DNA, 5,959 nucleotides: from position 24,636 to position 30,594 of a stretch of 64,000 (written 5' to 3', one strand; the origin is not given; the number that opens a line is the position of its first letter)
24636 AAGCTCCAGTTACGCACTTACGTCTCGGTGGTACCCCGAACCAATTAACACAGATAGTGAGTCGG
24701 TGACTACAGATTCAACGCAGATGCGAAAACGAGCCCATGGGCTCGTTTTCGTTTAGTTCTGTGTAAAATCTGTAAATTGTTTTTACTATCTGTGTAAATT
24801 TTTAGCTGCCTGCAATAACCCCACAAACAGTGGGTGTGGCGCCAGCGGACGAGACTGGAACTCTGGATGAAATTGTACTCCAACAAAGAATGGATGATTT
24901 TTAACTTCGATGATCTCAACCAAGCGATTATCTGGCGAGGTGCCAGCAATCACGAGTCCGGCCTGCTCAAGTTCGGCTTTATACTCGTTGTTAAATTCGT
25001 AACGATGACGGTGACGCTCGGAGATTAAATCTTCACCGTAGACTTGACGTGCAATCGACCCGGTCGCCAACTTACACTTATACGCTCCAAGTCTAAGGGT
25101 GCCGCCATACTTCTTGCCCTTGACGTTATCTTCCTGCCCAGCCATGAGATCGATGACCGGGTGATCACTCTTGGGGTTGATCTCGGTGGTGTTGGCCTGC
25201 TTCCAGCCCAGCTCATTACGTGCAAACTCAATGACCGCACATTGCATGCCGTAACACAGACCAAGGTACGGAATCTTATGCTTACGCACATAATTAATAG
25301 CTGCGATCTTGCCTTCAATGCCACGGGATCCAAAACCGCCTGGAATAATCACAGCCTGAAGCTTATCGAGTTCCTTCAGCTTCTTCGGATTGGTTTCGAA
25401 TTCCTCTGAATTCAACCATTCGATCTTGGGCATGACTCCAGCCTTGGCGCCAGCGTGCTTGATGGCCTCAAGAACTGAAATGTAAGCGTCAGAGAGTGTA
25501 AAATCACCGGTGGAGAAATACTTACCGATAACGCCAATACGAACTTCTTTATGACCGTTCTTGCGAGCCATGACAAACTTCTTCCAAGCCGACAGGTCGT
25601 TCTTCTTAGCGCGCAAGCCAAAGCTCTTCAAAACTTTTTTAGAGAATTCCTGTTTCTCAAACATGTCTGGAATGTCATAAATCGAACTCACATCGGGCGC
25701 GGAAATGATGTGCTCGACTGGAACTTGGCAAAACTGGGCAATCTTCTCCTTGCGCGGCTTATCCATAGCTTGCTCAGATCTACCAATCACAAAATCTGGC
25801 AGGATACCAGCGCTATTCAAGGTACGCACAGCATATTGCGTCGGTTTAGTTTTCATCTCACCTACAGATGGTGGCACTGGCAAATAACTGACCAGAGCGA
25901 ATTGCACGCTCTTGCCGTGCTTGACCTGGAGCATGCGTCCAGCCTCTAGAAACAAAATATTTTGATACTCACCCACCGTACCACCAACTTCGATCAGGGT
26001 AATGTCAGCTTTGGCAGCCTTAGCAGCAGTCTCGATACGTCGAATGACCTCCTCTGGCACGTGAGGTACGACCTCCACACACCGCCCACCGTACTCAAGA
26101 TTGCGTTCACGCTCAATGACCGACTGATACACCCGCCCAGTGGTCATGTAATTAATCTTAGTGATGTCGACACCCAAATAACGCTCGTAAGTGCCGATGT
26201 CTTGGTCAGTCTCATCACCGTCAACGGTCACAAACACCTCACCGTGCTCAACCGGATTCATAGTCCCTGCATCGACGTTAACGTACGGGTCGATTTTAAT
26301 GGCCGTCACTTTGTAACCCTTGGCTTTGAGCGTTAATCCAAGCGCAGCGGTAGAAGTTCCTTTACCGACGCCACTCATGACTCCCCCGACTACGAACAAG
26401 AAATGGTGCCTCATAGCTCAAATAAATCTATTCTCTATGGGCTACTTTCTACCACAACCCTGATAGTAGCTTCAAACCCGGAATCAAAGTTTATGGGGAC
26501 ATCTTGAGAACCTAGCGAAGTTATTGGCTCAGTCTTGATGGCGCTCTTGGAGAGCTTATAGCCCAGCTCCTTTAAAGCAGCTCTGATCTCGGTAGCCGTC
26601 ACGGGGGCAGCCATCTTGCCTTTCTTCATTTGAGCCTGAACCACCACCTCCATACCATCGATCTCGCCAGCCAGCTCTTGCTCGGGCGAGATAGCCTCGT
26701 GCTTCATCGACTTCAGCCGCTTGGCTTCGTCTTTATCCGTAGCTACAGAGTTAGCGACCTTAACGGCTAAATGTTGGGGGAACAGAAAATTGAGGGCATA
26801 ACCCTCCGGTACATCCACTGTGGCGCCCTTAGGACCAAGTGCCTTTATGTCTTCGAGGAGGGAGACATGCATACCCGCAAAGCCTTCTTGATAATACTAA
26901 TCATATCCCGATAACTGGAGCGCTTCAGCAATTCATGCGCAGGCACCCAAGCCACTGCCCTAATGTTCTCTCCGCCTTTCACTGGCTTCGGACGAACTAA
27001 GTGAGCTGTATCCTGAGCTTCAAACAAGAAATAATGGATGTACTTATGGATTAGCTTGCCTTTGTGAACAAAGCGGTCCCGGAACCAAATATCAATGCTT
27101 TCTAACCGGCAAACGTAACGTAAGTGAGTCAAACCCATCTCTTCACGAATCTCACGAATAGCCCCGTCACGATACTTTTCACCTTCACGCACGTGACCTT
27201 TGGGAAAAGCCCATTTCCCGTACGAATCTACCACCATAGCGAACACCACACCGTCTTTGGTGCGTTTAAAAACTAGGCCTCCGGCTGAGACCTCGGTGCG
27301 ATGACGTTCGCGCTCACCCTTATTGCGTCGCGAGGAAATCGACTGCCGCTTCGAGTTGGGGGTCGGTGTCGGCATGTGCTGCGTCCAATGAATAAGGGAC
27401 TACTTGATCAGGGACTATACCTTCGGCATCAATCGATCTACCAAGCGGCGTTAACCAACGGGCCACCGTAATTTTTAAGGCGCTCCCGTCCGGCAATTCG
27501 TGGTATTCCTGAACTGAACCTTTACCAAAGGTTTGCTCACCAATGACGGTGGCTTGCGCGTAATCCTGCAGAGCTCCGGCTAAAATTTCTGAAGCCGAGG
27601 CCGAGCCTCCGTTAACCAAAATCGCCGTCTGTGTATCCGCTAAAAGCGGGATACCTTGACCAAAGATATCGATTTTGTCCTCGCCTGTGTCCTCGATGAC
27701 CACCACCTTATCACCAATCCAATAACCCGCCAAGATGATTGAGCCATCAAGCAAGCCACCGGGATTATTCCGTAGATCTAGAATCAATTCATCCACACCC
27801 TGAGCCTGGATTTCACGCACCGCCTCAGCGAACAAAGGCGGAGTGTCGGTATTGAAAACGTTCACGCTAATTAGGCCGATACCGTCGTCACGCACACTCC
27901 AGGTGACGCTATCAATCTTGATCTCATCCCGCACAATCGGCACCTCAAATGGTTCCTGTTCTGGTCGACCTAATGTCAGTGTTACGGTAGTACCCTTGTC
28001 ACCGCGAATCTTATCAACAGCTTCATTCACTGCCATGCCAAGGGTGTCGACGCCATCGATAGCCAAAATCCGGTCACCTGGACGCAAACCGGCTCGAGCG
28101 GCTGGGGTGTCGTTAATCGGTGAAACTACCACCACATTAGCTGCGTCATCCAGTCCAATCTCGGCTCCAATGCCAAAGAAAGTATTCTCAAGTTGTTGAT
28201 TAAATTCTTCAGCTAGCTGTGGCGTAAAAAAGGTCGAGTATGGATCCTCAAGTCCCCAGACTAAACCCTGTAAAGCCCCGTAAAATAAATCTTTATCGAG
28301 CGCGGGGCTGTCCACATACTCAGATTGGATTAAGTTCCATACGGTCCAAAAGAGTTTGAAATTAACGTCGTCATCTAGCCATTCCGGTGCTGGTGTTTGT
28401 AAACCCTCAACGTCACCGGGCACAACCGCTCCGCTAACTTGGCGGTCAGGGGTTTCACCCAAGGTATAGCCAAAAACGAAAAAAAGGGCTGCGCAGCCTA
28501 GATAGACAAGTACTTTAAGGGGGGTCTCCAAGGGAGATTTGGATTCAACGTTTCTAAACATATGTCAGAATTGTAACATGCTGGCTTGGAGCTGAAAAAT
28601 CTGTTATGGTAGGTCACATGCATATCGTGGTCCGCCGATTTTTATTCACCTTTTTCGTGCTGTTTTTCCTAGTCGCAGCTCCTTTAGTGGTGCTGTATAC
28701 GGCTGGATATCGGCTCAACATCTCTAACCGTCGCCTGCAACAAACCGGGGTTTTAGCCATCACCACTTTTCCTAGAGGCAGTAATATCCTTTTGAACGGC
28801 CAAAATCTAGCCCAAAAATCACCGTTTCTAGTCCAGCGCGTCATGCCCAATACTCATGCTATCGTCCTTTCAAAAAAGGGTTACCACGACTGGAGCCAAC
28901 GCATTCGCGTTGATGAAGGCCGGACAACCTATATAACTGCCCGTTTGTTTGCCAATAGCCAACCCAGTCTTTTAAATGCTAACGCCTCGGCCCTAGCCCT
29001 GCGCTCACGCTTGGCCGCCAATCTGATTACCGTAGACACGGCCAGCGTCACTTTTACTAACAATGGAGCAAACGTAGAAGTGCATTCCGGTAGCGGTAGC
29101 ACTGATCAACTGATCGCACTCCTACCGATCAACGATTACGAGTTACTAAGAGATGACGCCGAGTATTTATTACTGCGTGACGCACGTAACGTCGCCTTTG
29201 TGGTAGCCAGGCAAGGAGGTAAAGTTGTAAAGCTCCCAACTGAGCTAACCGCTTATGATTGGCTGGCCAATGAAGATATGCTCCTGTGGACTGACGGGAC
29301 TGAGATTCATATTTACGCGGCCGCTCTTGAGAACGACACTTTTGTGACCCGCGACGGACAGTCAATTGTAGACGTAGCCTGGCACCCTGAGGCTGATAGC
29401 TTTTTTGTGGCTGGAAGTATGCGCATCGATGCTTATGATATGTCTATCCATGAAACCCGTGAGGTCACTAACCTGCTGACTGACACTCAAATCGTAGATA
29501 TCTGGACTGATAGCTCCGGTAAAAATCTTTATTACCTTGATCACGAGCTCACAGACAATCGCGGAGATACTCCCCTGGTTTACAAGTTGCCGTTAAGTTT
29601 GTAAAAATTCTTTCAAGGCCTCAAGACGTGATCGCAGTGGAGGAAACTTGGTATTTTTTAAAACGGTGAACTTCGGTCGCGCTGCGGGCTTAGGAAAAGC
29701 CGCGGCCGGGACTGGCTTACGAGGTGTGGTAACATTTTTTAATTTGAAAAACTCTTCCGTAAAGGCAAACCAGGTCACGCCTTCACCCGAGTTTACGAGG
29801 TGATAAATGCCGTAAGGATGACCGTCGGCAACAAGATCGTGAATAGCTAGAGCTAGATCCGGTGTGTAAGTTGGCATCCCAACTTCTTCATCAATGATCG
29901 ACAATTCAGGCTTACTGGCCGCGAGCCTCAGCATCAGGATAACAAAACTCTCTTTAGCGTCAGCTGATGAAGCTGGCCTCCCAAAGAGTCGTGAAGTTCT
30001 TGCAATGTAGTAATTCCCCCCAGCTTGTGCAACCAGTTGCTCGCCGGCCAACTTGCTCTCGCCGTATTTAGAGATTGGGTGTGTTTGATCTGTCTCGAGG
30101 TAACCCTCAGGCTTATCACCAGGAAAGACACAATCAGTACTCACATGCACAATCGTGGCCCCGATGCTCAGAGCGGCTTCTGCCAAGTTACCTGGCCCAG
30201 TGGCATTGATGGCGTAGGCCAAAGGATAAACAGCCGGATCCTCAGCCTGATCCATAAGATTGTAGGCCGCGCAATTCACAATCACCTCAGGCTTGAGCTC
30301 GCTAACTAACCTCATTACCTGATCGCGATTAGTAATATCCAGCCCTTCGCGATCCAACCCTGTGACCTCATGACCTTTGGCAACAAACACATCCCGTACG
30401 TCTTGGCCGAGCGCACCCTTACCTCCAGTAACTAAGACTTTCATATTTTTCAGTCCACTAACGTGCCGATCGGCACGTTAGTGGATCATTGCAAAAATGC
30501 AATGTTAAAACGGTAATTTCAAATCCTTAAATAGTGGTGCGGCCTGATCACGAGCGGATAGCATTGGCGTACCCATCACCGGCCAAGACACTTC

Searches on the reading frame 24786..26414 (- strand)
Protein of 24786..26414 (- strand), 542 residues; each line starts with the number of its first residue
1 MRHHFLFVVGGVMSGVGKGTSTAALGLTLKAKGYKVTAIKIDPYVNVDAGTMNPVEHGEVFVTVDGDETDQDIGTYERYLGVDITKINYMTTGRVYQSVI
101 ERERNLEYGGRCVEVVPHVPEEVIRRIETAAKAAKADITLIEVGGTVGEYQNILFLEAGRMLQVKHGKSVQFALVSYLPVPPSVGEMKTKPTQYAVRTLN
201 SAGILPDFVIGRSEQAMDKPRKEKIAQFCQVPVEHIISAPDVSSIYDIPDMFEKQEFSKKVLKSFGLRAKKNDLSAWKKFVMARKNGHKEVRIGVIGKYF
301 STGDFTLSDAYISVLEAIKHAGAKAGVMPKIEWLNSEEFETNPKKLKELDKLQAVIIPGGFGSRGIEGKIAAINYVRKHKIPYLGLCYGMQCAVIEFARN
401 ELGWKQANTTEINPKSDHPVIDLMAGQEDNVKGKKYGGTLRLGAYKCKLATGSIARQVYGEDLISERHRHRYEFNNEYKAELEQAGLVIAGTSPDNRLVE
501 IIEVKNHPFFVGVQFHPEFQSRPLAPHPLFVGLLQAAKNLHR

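Call 41: search_protein_families(library=pfam, proteins=[window:24786-26414:-], max_evalue=0.0001)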
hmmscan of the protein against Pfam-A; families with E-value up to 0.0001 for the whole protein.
window:24786-26414:- (542 aa): 4 families
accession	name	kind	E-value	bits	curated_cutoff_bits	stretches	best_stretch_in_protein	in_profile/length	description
PF06418.20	CTP_synth_N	-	3e-98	328.9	26.1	1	5-267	2-265/265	CTP synthase N-terminus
PF00117.34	GATase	-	7.1e-39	133.9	22.8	1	307-535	2-189/190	Glutamine amidotransferase class-I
PF01656.29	CbiA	-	1.5e-07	31.8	25.4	1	9-118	3-111/125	CobQ/CobB/MinD/ParA nucleotide binding domain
PF07722.19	Peptidase_C26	-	5.2e-07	30.1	20.5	1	370-518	95-219/219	Peptidase C26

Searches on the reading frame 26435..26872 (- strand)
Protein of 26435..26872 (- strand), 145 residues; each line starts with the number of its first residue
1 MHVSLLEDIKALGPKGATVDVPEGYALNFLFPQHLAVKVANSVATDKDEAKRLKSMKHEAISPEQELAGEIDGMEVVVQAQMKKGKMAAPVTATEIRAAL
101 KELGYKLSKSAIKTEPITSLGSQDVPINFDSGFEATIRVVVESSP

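Call 41: search_protein_families(library=pfam, proteins=[window:26435-26872:-], max_evalue=0.0001)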
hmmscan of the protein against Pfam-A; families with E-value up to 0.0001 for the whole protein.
window:26435-26872:- (145 aa): 2 families
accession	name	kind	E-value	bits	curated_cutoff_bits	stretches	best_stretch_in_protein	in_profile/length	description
PF01281.25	Ribosomal_L9_N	-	1.6e-13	50.4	20.7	1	1-39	1-39/47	Ribosomal protein L9, N-terminal domain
PF03948.19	Ribosomal_L9_C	-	1.3e-11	45.2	23.2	1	65-142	4-85/86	Ribosomal protein L9, C-terminal domain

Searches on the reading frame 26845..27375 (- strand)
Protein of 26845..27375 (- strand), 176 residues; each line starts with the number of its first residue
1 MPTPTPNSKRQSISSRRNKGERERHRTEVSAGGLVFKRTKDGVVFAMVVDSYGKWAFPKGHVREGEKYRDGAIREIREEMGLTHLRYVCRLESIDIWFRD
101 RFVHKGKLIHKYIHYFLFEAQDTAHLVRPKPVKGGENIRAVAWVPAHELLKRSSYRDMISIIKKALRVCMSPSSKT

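Call 41: search_protein_families(library=pfam, proteins=[window:26845-27375:-], max_evalue=0.0001)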
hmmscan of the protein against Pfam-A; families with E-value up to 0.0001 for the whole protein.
window:26845-27375:- (176 aa): 1 family
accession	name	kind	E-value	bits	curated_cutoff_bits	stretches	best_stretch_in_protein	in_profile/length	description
PF00293.34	NUDIX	-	2.2e-16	60.5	21.1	1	31-153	6-122/134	NUDIX domain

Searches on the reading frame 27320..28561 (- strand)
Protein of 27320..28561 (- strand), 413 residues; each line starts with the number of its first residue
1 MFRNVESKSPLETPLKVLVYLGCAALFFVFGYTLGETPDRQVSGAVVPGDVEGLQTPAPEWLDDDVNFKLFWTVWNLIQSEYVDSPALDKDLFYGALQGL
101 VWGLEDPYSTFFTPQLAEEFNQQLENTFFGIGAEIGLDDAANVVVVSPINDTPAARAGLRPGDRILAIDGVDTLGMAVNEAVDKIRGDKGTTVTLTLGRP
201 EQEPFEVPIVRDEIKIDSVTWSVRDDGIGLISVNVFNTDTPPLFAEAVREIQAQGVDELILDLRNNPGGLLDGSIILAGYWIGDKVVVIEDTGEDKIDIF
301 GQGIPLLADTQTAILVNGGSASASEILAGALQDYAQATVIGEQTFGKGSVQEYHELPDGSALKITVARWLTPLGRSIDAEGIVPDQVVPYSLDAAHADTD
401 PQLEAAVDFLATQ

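Call 41: search_protein_families(library=pfam, proteins=[window:27320-28561:-], max_evalue=0.0001)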
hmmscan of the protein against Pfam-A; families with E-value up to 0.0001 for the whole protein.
window:27320-28561:- (413 aa): 5 families
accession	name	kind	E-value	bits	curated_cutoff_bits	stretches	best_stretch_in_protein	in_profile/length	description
PF03572.23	Peptidase_S41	-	7.5e-47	159.4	24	1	228-388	2-165/165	Peptidase family S41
PF17820.7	PDZ_6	-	2.4e-13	50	27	1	144-197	1-52/54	PDZ domain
PF00595.29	PDZ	-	1.2e-11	45.2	23.2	1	128-197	11-80/81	PDZ domain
PF13180.12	PDZ_2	-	1e-08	35.7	27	1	139-201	11-71/80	PDZ domain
PF22694.1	CtpB_N-like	-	9.4e-06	26.4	27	1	68-111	38-80/85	Activating protease CtpB N-terminal domain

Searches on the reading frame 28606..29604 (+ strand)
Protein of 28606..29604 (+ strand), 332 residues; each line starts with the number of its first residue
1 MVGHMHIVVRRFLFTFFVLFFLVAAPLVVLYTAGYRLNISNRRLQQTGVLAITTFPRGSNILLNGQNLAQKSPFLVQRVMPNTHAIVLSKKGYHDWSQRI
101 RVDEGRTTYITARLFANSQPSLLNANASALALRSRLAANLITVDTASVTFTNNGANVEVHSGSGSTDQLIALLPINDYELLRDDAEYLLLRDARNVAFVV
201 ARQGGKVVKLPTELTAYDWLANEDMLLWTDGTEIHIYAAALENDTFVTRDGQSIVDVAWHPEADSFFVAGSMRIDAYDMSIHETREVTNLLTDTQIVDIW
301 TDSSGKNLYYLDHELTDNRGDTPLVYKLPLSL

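Call 8: search_protein_families(library=pfam, proteins=[window:28606-29604:+], max_evalue=0.01)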
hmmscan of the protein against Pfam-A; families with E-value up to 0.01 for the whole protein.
window:28606-29604:+ (332 aa): 1 family
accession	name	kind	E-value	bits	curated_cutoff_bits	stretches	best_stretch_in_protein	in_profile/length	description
PF08308.17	PEGA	-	1.9e-12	47.3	20.8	1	48-114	2-67/71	PEGA domain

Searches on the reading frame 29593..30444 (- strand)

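Call 8: search_protein_families(library=pfam, proteins=[window:29593-30444:-], max_evalue=0.01)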
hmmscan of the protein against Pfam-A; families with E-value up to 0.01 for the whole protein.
window:29593-30444:- (283 aa): 5 families
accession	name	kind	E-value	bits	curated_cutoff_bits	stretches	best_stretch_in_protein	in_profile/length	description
PF04321.23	RmlD_sub_bind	-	5.4e-79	265.7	27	1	1-267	1-263/287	RmlD substrate binding domain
PF01370.27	Epimerase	-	1.4e-27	97.1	20.9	1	3-184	1-202/240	NAD dependent epimerase/dehydratase family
PF16363.11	GDP_Man_Dehyd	-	1e-15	58.5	27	1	35-168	59-193/332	GDP-mannose 4,6 dehydratase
PF07993.18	NAD_binding_4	-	5.6e-07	29.4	20.1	1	53-183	90-237/258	Male sterility protein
PF02719.21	Polysacc_synt_2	-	1.1e-05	25.3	20.2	1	36-106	62-131/293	Polysaccharide biosynthesis protein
